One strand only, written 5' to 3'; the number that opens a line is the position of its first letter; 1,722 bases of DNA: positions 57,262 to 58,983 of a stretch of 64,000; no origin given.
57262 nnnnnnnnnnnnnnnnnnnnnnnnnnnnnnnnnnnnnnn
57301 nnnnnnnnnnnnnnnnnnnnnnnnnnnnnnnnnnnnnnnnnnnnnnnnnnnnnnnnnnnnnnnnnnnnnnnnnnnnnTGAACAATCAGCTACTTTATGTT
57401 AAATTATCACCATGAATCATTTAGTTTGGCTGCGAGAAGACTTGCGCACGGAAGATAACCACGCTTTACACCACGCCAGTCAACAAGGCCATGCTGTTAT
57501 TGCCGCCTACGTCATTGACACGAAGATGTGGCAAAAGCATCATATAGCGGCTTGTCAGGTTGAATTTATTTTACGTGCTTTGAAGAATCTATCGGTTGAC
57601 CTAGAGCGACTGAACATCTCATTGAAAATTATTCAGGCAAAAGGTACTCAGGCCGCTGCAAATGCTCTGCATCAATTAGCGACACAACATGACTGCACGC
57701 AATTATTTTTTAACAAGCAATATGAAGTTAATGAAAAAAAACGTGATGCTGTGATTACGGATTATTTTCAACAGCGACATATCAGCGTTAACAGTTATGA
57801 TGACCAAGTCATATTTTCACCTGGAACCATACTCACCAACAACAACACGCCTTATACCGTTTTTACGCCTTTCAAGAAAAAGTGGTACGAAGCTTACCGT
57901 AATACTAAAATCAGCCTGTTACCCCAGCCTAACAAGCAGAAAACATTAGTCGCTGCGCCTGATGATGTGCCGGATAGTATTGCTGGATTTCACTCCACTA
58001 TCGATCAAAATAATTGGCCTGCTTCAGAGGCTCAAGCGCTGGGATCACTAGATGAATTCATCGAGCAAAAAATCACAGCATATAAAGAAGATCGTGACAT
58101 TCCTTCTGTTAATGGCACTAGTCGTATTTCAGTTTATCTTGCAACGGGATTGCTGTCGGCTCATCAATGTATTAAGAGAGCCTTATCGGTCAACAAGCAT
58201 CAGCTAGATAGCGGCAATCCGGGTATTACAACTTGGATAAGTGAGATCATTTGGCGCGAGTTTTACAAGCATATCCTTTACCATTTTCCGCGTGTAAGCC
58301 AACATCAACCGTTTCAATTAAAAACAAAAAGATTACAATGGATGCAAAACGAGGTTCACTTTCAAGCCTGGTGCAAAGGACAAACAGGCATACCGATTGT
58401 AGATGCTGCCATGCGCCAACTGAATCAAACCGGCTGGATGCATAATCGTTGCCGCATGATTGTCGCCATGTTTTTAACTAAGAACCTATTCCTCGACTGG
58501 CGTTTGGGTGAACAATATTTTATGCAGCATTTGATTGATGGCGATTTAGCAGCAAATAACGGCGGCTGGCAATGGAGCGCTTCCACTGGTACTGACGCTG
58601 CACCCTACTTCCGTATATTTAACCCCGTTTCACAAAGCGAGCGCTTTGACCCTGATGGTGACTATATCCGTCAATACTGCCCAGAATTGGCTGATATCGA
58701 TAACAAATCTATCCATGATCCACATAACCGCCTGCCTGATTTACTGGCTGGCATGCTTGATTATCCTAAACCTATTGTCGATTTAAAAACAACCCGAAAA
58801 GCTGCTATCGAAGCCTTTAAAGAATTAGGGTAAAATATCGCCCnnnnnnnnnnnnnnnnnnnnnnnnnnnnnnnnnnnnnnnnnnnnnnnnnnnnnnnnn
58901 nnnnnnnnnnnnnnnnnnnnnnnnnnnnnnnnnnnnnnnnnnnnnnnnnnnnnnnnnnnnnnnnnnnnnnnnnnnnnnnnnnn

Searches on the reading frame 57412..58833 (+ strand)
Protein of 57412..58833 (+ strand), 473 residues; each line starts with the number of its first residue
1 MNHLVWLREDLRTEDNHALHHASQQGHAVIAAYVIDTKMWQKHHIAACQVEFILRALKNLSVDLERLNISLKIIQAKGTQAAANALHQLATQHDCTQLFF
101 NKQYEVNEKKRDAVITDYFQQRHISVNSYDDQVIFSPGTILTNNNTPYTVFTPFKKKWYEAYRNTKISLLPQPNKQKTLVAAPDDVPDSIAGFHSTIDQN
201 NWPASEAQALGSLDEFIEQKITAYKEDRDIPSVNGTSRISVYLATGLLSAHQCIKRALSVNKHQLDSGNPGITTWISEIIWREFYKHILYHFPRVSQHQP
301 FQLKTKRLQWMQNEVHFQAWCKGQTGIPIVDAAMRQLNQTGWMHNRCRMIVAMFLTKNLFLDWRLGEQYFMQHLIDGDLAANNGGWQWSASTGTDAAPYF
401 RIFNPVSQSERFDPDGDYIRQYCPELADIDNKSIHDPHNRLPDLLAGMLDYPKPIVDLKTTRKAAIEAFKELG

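Call 29: search_protein_families(library=ncbifam, proteins=[window:57412-58833:+], max_evalue=1e-10)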
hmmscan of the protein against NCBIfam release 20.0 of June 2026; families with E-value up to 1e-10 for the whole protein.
window:57412-58833:+ (473 aa): 5 families
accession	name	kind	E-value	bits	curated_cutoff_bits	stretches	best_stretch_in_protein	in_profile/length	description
NF007955.0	PRK10674.1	equivalog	1.2e-170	568.4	506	1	2-471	3-467/472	deoxyribodipyrimidine photo-lyase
TIGR03556.1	photolyase_8HDF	exception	1.7e-125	419.6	884.6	1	3-465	3-464/471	deoxyribodipyrimidine photo-lyase, 8-HDF type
TIGR02766.1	crypt_chrom_pln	subfamily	1.7e-72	244.7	603.85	1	4-467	3-477/480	cryptochrome photoreceptor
TIGR02765.1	crypto_DASH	subfamily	9.3e-69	232.3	317.05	1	4-426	4-431/431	DASH family cryptochrome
TIGR00591.1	phr2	superfamily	6.2e-18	65.3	550.05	1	4-352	25-374/453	deoxyribodipyrimidine photo-lyase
